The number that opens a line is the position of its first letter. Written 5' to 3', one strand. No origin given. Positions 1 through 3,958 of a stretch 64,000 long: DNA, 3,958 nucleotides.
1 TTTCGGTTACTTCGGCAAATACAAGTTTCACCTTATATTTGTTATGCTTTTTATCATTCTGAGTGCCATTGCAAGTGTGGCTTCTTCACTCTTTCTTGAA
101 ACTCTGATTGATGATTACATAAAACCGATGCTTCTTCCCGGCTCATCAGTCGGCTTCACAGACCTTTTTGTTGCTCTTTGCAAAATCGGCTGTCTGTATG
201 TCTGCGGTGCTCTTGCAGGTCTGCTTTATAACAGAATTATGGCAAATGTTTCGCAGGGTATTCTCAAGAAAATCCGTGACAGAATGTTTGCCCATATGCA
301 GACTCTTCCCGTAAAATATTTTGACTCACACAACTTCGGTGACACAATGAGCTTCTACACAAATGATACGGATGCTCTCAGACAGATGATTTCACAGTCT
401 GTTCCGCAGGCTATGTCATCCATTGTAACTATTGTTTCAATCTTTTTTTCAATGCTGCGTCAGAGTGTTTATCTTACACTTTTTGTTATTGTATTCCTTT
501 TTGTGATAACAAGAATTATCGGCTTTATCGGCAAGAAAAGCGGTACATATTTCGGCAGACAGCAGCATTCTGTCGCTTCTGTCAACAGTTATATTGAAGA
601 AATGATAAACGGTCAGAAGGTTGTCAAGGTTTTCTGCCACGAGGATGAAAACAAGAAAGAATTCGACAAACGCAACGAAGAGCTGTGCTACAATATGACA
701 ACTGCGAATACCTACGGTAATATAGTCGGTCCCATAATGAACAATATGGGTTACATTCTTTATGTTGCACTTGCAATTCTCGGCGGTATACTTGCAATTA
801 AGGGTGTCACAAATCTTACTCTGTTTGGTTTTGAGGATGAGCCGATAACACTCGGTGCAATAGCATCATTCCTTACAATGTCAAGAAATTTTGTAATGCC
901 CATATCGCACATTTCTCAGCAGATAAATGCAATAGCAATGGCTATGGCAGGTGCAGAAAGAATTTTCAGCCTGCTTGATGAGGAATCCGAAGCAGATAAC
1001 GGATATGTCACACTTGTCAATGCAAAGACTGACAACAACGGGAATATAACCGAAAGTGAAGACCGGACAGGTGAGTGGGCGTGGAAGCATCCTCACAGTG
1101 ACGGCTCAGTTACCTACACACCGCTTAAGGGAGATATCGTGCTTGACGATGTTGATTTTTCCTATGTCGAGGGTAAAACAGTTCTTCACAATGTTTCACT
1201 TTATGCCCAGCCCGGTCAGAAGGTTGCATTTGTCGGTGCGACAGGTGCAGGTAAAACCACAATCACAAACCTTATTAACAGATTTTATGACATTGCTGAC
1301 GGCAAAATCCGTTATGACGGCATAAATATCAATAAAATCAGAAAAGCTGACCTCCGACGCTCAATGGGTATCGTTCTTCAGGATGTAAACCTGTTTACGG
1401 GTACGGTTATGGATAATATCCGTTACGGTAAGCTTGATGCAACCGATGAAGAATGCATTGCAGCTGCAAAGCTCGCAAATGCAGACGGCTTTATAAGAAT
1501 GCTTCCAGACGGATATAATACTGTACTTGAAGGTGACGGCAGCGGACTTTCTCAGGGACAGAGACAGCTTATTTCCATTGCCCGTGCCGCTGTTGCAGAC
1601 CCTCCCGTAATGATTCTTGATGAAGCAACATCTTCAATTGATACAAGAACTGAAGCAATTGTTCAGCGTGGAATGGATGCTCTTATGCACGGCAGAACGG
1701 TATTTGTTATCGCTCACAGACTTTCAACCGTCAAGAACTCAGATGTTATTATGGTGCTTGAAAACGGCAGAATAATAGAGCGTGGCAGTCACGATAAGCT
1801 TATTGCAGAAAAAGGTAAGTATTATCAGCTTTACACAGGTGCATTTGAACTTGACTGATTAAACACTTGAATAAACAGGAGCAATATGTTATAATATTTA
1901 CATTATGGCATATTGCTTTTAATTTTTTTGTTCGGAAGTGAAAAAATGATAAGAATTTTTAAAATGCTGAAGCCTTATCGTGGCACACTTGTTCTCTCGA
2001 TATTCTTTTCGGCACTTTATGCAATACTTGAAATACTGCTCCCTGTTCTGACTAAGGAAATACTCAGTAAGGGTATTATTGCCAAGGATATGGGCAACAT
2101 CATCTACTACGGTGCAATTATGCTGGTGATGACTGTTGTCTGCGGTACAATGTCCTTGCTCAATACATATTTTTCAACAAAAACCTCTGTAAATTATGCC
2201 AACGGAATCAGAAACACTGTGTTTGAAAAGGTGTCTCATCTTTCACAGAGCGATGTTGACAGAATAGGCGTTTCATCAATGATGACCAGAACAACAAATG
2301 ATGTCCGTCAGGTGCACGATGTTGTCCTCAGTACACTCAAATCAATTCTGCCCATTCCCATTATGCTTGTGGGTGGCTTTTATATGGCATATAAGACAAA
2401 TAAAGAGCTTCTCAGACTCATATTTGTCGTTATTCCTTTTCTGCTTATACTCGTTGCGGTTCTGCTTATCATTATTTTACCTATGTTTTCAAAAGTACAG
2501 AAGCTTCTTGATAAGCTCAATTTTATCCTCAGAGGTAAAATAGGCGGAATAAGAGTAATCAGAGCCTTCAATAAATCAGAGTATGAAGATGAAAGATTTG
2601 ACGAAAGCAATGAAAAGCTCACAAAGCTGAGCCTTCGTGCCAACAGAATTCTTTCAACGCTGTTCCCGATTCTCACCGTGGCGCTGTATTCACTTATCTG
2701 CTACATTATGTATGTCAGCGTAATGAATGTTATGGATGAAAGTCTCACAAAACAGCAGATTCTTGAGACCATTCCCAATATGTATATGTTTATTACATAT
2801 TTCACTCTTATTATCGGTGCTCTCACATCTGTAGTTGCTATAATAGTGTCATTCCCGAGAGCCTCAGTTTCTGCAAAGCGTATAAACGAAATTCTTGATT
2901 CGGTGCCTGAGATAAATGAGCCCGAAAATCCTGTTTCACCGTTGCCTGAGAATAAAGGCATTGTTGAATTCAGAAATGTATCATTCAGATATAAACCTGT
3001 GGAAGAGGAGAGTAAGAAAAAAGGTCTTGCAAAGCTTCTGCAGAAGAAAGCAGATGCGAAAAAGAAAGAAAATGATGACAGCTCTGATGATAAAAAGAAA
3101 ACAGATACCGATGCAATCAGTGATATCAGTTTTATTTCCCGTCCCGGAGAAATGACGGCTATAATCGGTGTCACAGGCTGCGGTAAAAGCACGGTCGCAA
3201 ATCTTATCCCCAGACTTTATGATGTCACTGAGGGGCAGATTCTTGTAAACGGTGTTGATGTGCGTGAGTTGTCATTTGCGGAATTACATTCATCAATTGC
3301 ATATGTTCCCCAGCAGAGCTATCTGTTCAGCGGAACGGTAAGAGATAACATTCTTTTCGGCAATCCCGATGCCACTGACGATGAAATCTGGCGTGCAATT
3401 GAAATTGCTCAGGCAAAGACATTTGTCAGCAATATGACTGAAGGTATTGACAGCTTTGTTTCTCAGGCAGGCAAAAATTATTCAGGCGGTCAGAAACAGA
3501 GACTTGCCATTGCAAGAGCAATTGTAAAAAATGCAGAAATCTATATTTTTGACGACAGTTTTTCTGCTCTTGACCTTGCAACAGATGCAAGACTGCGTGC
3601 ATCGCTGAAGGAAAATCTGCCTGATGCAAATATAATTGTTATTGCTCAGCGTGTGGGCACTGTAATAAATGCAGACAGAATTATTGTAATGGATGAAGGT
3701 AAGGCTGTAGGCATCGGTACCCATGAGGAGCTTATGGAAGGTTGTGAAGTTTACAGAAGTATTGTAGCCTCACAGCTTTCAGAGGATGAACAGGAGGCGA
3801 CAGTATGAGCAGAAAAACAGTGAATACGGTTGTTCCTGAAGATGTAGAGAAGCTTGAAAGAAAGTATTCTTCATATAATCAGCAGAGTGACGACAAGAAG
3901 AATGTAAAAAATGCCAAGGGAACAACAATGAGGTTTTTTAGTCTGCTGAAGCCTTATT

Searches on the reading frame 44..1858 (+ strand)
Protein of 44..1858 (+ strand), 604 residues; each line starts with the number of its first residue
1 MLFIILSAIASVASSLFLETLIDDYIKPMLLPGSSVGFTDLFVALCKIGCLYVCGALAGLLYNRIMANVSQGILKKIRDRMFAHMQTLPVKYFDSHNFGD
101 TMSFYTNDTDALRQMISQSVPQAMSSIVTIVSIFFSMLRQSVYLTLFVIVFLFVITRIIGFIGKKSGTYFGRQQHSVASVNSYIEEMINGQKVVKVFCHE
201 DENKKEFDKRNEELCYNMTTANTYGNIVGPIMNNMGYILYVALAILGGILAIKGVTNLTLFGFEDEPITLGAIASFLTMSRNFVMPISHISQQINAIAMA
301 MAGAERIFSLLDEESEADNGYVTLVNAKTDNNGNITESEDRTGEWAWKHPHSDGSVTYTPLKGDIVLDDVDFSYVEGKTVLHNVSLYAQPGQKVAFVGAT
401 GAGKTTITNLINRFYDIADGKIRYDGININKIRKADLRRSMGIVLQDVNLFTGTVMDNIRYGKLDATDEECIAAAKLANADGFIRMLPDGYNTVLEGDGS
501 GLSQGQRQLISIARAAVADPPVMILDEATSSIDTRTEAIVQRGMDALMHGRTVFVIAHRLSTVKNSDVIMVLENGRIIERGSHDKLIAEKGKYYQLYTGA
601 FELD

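Call 45: search_protein_families(library=pfam, proteins=[window:44-1858:+], max_evalue=0.000001)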
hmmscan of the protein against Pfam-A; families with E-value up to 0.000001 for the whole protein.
window:44-1858:+ (604 aa): 2 families
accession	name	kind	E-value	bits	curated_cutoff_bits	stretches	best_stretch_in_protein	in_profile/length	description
PF00664.28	ABC_membrane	-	6.6e-42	144.5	28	1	1-256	5-255/274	ABC transporter transmembrane region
PF00005.33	ABC_tran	-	2e-28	100.1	25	1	381-530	1-137/137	ABC transporter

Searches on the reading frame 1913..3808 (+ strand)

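Call 45: search_protein_families(library=pfam, proteins=[window:1913-3808:+], max_evalue=0.000001)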
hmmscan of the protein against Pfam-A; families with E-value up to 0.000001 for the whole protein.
window:1913-3808:+ (631 aa): 3 families
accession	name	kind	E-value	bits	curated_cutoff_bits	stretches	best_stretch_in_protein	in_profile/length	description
PF00664.28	ABC_membrane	-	6.2e-31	108.5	28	1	26-302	1-272/274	ABC transporter transmembrane region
PF00005.33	ABC_tran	-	8.6e-29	101.3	25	1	403-550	2-136/137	ABC transporter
PF02463.25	SMC_N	-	3.5e-07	30.3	40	0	504-593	135-211/220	RecF/RecN/SMC N terminal domain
